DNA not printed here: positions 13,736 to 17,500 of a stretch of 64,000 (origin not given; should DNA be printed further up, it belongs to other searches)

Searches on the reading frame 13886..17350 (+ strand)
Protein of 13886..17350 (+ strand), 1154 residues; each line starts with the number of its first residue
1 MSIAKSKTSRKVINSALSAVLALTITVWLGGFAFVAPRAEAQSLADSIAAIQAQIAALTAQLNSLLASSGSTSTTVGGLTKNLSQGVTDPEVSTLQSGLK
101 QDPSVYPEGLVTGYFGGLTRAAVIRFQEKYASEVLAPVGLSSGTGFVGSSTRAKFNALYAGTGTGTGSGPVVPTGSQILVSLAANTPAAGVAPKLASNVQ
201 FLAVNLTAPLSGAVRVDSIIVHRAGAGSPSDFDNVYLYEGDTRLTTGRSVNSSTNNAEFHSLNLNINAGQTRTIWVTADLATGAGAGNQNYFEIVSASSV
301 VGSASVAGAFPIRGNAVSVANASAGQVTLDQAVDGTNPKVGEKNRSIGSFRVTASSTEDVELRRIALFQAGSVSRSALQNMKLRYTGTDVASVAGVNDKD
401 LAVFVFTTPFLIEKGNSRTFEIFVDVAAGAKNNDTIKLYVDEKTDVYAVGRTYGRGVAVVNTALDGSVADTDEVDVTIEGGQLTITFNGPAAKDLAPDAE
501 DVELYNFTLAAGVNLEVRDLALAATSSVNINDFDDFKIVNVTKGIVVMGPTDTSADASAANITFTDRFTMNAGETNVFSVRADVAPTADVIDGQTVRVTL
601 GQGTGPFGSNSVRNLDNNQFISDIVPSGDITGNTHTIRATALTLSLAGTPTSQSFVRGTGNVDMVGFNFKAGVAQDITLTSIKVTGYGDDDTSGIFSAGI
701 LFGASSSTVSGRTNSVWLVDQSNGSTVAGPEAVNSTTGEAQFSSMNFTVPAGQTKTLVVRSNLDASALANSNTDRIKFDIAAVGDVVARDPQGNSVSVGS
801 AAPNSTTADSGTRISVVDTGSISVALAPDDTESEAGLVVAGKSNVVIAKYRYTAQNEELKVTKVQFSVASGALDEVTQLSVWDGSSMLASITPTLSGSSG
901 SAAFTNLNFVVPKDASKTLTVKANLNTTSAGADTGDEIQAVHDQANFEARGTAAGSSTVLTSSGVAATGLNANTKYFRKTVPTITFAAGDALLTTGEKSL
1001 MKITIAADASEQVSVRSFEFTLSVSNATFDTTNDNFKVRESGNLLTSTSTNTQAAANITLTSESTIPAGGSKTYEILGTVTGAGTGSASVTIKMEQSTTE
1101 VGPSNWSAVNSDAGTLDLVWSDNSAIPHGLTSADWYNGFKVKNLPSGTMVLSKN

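Call 6: search_protein_families(library=pfam, proteins=[window:13886-17350:+], max_evalue=0.001)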
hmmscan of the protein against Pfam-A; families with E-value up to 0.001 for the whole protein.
window:13886-17350:+ (1154 aa): 2 families
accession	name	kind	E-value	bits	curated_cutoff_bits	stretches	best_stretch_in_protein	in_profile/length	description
PF01471.23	PG_binding_1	-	1.5e-05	25.5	23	1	89-130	2-41/57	Putative peptidoglycan binding domain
PF06280.18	fn3_5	-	0.0008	20.5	27.6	0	252-292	53-92/112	Fn3-like domain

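Call 38: search_protein_families(library=pfam, proteins=[window:13886-17350:+], max_evalue=5)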
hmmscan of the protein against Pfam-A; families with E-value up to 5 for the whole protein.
window:13886-17350:+ (1154 aa): 4 families
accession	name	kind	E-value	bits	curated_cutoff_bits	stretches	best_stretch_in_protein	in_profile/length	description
PF01471.23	PG_binding_1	-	1.5e-05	25.5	23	1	89-130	2-41/57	Putative peptidoglycan binding domain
PF06280.18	fn3_5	-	0.0008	20.5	27.6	2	252-292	53-92/112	Fn3-like domain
PF11614.14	FixG_C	-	0.0078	16.8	25.6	1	739-781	58-102/119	IG-like fold at C-terminal of FixG, putative oxidoreductase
PF16392.11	DUF5001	-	0.12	12.8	23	1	742-780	38-70/86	Ig-like domain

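Call 51: find_homologous_proteins(query=window:13886-17350:+, max_evalue=0.00001)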
Query window:13886-17350:+ (1154 aa): 259 proteins with E <= 0.00001 among 8000 candidates; the best 120 are listed.
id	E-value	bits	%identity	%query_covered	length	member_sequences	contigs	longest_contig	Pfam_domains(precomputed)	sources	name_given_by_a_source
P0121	0.0e+0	2418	100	100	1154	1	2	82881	-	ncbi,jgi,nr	ncbi:peptidoglycan-binding protein [Candidatus Parcubacteria bacterium]|nr:MAG: peptidoglycan-bindin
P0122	0.0e+0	1854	78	99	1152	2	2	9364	-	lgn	-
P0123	0.0e+0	1552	66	99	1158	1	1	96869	PF01471.24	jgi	jgi:hypothetical protein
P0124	0.0e+0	1519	65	99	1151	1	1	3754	-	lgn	-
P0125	0.0e+0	1100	69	67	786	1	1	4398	-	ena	-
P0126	8.8e-263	893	46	99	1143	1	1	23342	PF01471.24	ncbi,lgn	-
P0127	1.7e-250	853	45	100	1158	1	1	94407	PF01471.24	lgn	-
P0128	5.0e-237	808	43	98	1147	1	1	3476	PF01471.24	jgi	-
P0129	2.4e-220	753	41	93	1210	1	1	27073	PF01471.24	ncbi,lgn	-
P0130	2.2e-198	680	42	85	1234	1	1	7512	PF01471.24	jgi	-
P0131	4.2e-193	663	41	85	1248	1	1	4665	PF01471.24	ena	-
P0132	2.1e-190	654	40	85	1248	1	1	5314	PF01471.24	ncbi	-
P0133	5.0e-186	639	42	85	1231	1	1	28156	-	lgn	-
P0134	2.5e-185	637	42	84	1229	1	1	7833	-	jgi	-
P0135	1.8e-184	634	40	85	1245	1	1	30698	-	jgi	-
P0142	5.5e-178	613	40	85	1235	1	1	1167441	-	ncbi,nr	ncbi:MAG: hypothetical protein QY323_01290 [Patescibacteria group bacterium]|nr:MAG: hypothetical pr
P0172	5.3e-139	484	35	99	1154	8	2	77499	PF01471.24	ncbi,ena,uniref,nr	ncbi:hypothetical protein A3A21_04285 [Candidatus Jorgensenbacteria bacterium RIFCSPLOWO2_01_FULL_45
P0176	5.8e-135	470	36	84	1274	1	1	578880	PF00395.26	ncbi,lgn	-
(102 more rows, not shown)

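Call 52: find_encoding_contigs(protein=P0121, flank=3000, max_places=3)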
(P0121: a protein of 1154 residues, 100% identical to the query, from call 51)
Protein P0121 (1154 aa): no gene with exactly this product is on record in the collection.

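Call 58: find_encoding_contigs(protein=P0142, flank=8000, max_places=1)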
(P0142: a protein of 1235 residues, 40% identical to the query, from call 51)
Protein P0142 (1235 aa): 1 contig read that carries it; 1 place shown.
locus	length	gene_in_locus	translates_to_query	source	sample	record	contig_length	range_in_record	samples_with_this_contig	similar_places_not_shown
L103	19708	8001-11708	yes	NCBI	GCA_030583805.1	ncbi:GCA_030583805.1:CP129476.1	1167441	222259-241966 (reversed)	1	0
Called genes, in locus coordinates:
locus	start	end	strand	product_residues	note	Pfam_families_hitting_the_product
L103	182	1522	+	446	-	PF00041:fn3 (faint), PF16656:Pur_ac_phosph_N (faint), PF17425:Arylsulfotran_N (faint), PF25059:FN3_DSCAM-DSCAML_C (faint)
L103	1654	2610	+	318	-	PF01699:Na_Ca_ex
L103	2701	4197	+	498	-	PF01266:DAO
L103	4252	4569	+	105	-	-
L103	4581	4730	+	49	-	-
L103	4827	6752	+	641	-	PF00724:Oxidored_FMN, PF01207:Dus (weak), PF00890:FAD_binding_2, PF01266:DAO (weak), PF03486:HI0933_like, PF07992:Pyr_redox_2, PF12831:FAD_oxidored, PF13450:NAD_binding_8, +11 more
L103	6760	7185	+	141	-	PF07884:VKOR (faint)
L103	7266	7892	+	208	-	PF23477:zf_Tbcl_2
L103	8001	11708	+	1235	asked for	-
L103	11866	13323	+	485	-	PF00270:DEAD, PF00271:Helicase_C, PF16124:RecQ_Zn_bind, PF00570:HRDC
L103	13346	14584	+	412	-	PF00070:Pyr_redox (faint), PF00890:FAD_binding_2 (weak), PF01266:DAO (faint), PF03486:HI0933_like, PF07992:Pyr_redox_2, PF13450:NAD_binding_8 (weak), PF13454:NAD_binding_9 (faint), PF22780:HI0933_like_1st, +1 more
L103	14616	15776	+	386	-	PF07907:YibE_F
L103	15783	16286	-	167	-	PF03449:GreA_GreB_N, PF01272:GreA_GreB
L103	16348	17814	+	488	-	PF00005:ABC_tran, PF02367:TsaE (faint), PF02463:SMC_N (faint), PF03193:RsgA_GTPase (faint), PF13191:AAA_16 (faint), PF12848:ABC_tran_Xtn (weak), PF00005:ABC_tran, PF13304:AAA_21 (weak), +5 more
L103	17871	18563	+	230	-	PF04264:YceI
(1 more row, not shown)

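Call 59: find_encoding_contigs(protein=P0176, flank=8000, max_places=1)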
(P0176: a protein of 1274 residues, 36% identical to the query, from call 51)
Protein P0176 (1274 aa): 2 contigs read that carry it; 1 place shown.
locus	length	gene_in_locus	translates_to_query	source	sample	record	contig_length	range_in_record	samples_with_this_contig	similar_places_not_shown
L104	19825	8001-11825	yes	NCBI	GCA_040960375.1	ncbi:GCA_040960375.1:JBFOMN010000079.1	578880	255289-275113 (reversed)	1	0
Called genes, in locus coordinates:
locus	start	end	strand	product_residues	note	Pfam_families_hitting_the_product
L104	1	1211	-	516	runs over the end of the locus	PF14010:PEPcase_2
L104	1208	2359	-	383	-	PF13847:Methyltransf_31 (faint), PF08241:Methyltransf_11, PF13649:Methyltransf_25 (weak)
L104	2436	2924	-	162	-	-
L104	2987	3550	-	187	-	-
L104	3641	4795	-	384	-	PF00226:DnaJ, PF01556:DnaJ_C, PF00684:DnaJ_CXXCXGXG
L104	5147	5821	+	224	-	PF05552:MS_channel_1st_1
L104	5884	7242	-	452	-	PF00534:Glycos_transf_1, PF13692:Glyco_trans_1_4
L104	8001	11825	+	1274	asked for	PF00395:SLH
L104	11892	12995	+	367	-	PF13641:Glyco_tranf_2_3, PF00535:Glycos_transf_2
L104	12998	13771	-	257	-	PF02578:Cu-oxidase_4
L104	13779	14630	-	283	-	PF01256:Carb_kinase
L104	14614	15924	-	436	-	PF03952:Enolase_N, PF00113:Enolase_C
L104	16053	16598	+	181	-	PF13483:Lactamase_B_3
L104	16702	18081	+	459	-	PF00919:UPF0004, PF04055:Radical_SAM, PF01938:TRAM (weak), PF18693:TRAM_2 (faint)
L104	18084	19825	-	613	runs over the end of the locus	PF01411:tRNA-synt_2c, PF07973:tRNA_SAD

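Call 60: find_encoding_contigs(protein=P0172, flank=8000, max_places=1)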
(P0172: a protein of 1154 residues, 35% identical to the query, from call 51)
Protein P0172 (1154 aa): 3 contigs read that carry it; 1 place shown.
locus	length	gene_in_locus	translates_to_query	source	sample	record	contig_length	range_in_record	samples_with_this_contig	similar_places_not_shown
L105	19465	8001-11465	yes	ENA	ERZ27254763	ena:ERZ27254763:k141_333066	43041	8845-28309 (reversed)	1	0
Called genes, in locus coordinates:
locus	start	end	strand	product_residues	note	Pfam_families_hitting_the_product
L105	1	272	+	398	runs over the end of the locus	PF00266:Aminotran_5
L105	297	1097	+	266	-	PF04402:SIMPL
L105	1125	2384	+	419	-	PF00089:Trypsin, PF10459:Peptidase_S46 (faint), PF13365:Trypsin_2, PF13180:PDZ_2, PF17820:PDZ_6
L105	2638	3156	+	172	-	-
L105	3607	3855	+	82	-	PF14076:DUF4258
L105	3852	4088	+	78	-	PF10049:DUF2283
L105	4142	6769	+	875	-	PF02861:Clp_N, PF00004:AAA, PF17871:AAA_lid_9, PF00158:Sigma54_activat, PF07724:AAA_2, PF00004:AAA, PF07728:AAA_5, PF10431:ClpB_D2-small, +9 more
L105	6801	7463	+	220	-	PF18900:DUF5656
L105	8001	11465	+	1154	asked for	PF01471:PG_binding_1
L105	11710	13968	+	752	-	PF04932:Wzy_C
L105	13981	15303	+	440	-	PF04932:Wzy_C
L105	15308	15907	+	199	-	-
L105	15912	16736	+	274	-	PF03721:UDPG_MGDP_dh_N, PF00984:UDPG_MGDP_dh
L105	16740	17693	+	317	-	PF00294:PfkB, PF01256:Carb_kinase (weak), PF08543:Phos_pyr_kin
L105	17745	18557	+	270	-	PF01467:CTP_transf_like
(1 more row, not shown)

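Call 77: predict_structure(alignment_id=A3)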
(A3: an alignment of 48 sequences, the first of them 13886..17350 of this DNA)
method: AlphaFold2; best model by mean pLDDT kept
length: 1154 residues; sequences in the alignment: 48
mean_pLDDT: 84.9   pTM: 0.51
mean pLDDT of the five models: 84.9, 84.1, 83.4, 82.7, 81.9
residues with pLDDT >= 90: 557; 70-90: 469; 50-70: 53; < 50: 75
segments of 3 or more residues with pLDDT < 50: 1-47, 65-74, 163-173, 1108-1114
pLDDT, mean of each block of 10 residues (from residue 1): 30 39 38 31 48 69 46 60 87 93 90 92 96 84 88 88 41 69 84 92 91 89 92 92 87 93 88 94 88 86 84 88 90 84 88 93 94 91 92 91 93 94 88 90 90 91 78 86 87 85 92 90 92 92 91 83 92 89 79 90 86 90 86 89 90 89 94 89 91 78 76 91 92 91 94 94 80 85 91 85 76 88 94 92 95 95 91 89 95 78 94 95 93 90 94 86 89 93 92 90 92 91 86 83 84 83 92 93 84 86 56 63 89 87 86 83
secondary structure, 60 per line:
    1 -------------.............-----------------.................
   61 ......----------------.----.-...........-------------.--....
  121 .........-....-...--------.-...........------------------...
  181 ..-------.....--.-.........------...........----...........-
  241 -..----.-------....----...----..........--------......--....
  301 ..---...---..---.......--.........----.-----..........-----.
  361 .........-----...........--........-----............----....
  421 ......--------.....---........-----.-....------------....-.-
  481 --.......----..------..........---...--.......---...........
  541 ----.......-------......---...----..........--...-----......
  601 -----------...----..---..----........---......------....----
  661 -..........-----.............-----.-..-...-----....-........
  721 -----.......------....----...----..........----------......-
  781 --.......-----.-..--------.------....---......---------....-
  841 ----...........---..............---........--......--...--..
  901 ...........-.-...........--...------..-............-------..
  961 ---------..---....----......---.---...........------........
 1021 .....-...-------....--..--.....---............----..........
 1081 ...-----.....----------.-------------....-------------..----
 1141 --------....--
elements in order (helices of 4 or more, strands of 3 or more residues): H14-26 H44-66 H90-100 H117-129 H131-134 H149-159 E178-182 E190-194 E199-207 E214-224 E232-239 E256-259 E264-266 E271-280 E289-294 E300-302 E306-308 E317-323 E326-334 E345-354 E360-369 E378-385 E388-395 E401-412 E417-426 E435-439 E446-450 E458-461 E474-477 E483-489 E502-511 E515-517 E520-526 E533-540 E545-551 E559-564 E568-570 E575-584 E595-600 E612-614 E630-637 E641-646 E653-656 E662-671 E677-689 E700-702 E713-720 E726-732 E739-742 E747-749 E754-763 E774-779 E786-789 E814-817 E821-826 E836-839 E845-855 E859-869 E876-883 E886-891 E894-896 E899-911 E915-925 E940-951 E975-978 E983-988 E996-1006 E1013-1025 E1027-1029 E1037-1040 E1047-1051 E1055-1066 E1071-1083 E1089-1093 E1118-1121 E1149-1152

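Call 79: fold_search(model_id=the predicted structure, library=pdb)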
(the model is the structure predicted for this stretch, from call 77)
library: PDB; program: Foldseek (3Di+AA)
matches with E <= 10: 1612; with E <= 0.001: 214
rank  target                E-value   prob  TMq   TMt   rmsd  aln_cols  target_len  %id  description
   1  9ijj_h                7.7e-18  1.00  0.11  0.09  48.8      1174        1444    7  In situ structure of the central apparatus in mouse sperm axoneme. (released 2025-06-04)
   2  7sqc_O0               3.1e-17  1.00  0.10  0.10  93.7      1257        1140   10  Ciliary C1 central pair apparatus isolated from Chlamydomonas reinhardtii (released 2022-04-13)
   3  8beg_B                1.5e-16  1.00  0.12  0.19  26.3       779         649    9  Structure of Ig-like domains from PrgB (released 2022-11-30)
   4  8beg_A                1.7e-16  1.00  0.11  0.16  27.6       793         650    9  Structure of Ig-like domains from PrgB (released 2022-11-30)
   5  9ijj_4G               1.8e-16  1.00  0.12  0.05  58.3      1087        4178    9  In situ structure of the central apparatus in mouse sperm axoneme. (released 2025-06-04)
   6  9ijj_O                1.9e-16  1.00  0.13  0.12  56.4      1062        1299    8  In situ structure of the central apparatus in mouse sperm axoneme. (released 2025-06-04)
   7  9ijj_4I               2.8e-16  1.00  0.12  0.05  57.3      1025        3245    9  In situ structure of the central apparatus in mouse sperm axoneme. (released 2025-06-04)
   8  9ijj_4H               6.9e-16  1.00  0.13  0.06  45.0      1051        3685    8  In situ structure of the central apparatus in mouse sperm axoneme. (released 2025-06-04)
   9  9ijj_4A               2.9e-15  1.00  0.12  0.06  29.4       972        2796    8  In situ structure of the central apparatus in mouse sperm axoneme. (released 2025-06-04)
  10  9ijj_C                5.9e-15  1.00  0.10  0.11  42.7       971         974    9  In situ structure of the central apparatus in mouse sperm axoneme. (released 2025-06-04)
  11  7s64_A                1.2e-13  1.00  0.11  0.10  35.4      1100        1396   10  Intermediate-form oocyte/egg Alpha-2-Macroglobulin (A2Moo) tetramer (released 2022-01-05)
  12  8wa2_F                1.8e-13  1.00  0.15  0.14  18.1       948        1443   11  cryo-EM structure of native mastigonemes isolated from Chlamydomonas reinhardtii at 3.0 angstrom resolution (released 2024-04-10)
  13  7sqc_2B               2.7e-13  1.00  0.11  0.15  56.8      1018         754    8  Ciliary C1 central pair apparatus isolated from Chlamydomonas reinhardtii (released 2022-04-13)
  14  7sqc_2A               5.8e-13  1.00  0.11  0.15  57.4       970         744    8  Ciliary C1 central pair apparatus isolated from Chlamydomonas reinhardtii (released 2022-04-13)
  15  6tav_D                6.8e-13  1.00  0.10  0.09  47.2      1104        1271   10  Crystal structure of endopeptidase-induced alpha2-macroglobulin (released 2021-05-12)
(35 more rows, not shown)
